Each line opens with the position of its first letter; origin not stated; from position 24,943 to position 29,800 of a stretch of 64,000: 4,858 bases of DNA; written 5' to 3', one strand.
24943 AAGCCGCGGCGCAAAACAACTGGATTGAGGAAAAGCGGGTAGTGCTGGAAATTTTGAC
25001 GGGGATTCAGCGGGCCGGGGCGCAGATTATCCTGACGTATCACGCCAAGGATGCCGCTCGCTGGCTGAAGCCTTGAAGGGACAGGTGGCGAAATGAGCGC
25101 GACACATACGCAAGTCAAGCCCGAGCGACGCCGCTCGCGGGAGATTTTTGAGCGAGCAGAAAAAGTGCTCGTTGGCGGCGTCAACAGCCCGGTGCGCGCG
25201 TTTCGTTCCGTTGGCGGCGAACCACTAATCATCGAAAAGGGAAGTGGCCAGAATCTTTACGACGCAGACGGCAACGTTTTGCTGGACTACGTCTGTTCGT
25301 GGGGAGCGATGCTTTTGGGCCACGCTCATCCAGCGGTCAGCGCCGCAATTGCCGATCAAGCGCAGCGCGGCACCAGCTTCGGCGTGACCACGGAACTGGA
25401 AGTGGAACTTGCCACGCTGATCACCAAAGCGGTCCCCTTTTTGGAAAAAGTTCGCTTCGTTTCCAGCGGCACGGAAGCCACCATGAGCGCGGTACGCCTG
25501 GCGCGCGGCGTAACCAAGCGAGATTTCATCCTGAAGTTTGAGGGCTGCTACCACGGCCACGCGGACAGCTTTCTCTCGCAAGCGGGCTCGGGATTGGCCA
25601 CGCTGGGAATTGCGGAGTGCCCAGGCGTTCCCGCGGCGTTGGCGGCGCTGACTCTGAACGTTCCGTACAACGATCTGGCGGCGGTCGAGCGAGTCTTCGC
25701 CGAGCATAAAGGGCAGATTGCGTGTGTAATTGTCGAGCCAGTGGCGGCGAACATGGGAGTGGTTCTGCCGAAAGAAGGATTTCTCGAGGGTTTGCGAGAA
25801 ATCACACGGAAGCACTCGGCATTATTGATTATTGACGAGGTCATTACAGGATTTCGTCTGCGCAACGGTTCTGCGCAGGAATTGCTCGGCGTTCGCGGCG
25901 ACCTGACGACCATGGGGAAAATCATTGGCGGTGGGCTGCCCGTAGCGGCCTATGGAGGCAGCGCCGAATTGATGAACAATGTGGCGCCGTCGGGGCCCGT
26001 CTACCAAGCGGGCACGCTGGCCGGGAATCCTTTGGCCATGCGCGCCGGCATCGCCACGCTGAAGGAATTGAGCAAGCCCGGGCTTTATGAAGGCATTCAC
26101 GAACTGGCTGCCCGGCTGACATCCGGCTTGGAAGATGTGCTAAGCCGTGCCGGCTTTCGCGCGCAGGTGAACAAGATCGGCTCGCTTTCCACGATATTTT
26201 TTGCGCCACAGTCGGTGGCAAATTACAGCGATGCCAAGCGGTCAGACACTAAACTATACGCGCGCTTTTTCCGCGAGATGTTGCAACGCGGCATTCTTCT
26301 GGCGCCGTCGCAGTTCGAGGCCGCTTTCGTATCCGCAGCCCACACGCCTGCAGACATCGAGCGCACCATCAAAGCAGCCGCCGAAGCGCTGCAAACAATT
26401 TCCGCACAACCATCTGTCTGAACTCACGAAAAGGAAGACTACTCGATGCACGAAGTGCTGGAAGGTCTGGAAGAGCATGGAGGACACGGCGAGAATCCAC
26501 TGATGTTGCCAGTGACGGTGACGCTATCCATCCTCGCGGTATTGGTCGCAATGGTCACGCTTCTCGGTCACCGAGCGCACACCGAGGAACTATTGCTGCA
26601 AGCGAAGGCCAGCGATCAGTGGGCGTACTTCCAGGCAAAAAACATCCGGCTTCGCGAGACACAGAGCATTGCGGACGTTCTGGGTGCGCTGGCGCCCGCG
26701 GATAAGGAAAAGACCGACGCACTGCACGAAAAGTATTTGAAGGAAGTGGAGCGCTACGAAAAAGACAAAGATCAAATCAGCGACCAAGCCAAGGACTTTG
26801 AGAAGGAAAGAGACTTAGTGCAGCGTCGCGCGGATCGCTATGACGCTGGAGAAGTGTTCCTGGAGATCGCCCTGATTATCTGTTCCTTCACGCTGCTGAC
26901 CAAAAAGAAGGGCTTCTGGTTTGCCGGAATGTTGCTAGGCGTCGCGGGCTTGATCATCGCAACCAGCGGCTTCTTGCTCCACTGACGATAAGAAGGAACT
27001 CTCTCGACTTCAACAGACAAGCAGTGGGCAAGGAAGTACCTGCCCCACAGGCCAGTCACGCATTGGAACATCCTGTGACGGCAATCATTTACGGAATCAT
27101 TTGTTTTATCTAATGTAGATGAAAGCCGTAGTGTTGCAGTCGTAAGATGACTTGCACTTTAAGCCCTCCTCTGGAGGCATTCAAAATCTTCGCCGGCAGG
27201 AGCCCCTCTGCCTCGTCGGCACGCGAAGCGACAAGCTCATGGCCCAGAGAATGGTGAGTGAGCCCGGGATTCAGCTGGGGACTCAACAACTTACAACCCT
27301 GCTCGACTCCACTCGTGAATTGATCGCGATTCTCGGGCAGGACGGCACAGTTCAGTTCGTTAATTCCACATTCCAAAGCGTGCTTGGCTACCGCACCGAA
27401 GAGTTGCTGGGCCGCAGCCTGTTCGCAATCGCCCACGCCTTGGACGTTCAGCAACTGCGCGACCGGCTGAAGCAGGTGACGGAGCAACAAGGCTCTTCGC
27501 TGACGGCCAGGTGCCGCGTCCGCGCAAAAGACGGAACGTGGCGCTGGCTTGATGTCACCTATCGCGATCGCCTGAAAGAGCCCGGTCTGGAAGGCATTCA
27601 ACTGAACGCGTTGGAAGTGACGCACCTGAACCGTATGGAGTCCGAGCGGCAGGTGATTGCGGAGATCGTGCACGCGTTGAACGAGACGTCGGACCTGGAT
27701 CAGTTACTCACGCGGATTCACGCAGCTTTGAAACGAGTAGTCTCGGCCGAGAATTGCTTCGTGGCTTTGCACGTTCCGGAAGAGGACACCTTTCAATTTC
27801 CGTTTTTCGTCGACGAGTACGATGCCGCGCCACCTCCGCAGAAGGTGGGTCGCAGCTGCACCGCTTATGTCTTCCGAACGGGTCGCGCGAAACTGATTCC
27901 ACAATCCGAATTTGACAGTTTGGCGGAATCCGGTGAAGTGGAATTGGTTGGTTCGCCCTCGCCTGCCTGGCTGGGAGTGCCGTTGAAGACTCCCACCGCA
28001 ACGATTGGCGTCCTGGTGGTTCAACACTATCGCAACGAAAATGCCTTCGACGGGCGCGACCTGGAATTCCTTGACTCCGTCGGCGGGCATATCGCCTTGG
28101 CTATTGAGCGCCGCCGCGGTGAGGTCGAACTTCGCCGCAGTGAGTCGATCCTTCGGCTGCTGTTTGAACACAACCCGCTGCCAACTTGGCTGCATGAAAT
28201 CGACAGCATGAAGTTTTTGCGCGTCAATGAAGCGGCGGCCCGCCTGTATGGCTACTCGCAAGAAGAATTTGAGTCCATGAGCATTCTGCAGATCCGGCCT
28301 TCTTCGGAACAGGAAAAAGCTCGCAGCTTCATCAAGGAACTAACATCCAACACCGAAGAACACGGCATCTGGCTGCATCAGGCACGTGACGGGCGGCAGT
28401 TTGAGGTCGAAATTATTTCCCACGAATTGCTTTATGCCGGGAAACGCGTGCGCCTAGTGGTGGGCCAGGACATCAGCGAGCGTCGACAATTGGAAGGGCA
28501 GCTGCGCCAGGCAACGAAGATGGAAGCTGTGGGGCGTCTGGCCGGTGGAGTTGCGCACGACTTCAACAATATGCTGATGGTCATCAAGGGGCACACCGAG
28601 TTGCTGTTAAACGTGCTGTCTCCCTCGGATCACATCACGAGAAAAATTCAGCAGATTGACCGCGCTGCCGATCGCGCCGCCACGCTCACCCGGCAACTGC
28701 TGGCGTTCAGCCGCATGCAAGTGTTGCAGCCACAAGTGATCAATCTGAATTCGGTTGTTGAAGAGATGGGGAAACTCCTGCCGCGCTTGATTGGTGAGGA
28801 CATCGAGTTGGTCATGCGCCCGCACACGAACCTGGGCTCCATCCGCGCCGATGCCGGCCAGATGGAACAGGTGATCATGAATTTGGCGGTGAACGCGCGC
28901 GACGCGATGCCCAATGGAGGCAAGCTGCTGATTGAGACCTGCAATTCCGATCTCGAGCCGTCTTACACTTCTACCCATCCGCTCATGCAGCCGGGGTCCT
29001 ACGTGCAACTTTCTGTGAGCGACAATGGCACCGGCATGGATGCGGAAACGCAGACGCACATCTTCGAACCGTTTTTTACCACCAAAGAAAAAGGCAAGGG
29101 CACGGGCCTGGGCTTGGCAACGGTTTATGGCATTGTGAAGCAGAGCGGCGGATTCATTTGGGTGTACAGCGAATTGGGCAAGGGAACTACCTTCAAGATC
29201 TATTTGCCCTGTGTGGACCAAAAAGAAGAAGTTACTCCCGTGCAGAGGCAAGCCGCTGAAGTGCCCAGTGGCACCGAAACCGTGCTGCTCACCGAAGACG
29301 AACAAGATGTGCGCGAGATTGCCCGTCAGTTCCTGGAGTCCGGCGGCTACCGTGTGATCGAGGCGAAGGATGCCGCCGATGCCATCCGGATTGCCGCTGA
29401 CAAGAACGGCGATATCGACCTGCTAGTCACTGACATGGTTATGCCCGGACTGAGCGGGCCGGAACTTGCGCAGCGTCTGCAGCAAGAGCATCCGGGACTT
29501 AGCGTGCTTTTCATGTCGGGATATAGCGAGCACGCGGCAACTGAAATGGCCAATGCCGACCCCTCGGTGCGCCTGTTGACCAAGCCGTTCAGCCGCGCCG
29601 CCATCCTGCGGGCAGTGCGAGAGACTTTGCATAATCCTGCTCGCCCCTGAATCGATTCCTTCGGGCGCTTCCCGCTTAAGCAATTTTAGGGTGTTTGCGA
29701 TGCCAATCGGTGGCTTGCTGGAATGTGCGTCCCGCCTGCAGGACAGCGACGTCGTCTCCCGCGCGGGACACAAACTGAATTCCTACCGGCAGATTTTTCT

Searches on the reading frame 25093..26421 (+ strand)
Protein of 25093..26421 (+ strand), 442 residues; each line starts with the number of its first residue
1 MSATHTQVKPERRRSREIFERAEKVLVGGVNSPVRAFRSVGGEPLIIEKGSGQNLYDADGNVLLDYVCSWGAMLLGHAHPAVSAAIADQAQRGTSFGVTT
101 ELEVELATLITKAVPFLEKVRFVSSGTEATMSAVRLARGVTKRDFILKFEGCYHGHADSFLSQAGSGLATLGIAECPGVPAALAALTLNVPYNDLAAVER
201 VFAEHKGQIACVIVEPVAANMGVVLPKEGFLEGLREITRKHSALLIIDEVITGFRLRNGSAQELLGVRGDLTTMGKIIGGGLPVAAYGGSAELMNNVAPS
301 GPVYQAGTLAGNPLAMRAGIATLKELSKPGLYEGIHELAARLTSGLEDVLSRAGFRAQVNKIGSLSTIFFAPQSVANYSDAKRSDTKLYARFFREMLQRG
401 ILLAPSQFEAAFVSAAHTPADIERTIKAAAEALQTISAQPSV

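Call 91: search_protein_families(library=pfam, proteins=[window:25093-26421:+], max_evalue=0.00001)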
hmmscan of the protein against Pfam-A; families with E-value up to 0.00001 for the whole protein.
window:25093-26421:+ (442 aa): 1 family
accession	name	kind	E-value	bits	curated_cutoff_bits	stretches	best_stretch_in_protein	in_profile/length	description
PF00202.27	Aminotran_3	-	1.7e-77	261.3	30.5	1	44-406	10-374/403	Aminotransferase class-III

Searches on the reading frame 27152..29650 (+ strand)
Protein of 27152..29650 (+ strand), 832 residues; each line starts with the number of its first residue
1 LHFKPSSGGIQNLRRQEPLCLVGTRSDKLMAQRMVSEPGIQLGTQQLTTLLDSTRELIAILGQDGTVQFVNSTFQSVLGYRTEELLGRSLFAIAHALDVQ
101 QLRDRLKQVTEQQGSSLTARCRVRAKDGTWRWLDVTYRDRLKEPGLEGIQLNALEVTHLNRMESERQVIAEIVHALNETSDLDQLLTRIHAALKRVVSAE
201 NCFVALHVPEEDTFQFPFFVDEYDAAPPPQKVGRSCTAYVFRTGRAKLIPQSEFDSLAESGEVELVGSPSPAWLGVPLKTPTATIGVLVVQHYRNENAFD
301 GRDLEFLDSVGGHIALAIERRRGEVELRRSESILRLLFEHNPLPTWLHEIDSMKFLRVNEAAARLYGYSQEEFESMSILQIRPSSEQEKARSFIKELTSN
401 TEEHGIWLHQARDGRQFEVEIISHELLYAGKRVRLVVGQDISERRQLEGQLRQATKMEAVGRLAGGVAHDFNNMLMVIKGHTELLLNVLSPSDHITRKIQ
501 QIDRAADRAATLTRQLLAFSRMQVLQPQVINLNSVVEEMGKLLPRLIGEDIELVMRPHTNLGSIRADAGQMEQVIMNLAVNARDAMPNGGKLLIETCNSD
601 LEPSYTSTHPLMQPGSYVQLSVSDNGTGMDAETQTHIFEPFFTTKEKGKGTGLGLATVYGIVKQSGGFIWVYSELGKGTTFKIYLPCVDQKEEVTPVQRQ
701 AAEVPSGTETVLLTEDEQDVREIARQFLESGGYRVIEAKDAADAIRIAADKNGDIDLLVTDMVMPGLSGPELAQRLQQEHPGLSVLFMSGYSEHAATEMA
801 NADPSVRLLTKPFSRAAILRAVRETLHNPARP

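Call 91: search_protein_families(library=pfam, proteins=[window:27152-29650:+], max_evalue=0.00001)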
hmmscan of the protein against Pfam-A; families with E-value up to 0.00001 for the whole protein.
window:27152-29650:+ (832 aa): 12 families
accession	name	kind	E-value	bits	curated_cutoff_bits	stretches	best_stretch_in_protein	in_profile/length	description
PF02518.31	HATPase_c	-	3.1e-22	79.6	26.4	1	567-686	2-108/111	Histidine kinase-, DNA gyrase B-, and HSP90-like ATPase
PF00072.30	Response_reg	-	1.4e-20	74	30.2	1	711-822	1-110/111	Response regulator receiver domain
PF00989.32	PAS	-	1.3e-18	67.4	22.6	1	47-146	3-102/113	PAS fold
PF08447.18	PAS_3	-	4.1e-18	65.9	25.6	1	69-138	3-73/89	PAS fold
PF13426.13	PAS_9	-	2.6e-17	63.4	27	2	352-443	10-103/103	PAS domain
PF08448.16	PAS_4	-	2.6e-16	60.2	23.1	1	51-142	1-90/110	PAS fold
PF13185.12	GAF_2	-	3.3e-13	50.5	28.6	1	180-319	2-136/136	GAF domain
PF13188.13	PAS_8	-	1.2e-12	47.7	21.8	0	334-385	3-53/65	PAS domain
PF01590.32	GAF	-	2.9e-11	44.4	22.4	1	181-318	1-133/133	GAF domain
PF13492.12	GAF_3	-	2.3e-10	41.4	27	1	181-320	1-129/129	GAF domain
PF00512.31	HisKA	-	8.4e-09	35.8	26.9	1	461-523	3-64/66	His Kinase A (phospho-acceptor) domain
PF14598.12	PAS_11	-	1.6e-07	31.7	25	1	67-133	14-79/109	PAS domain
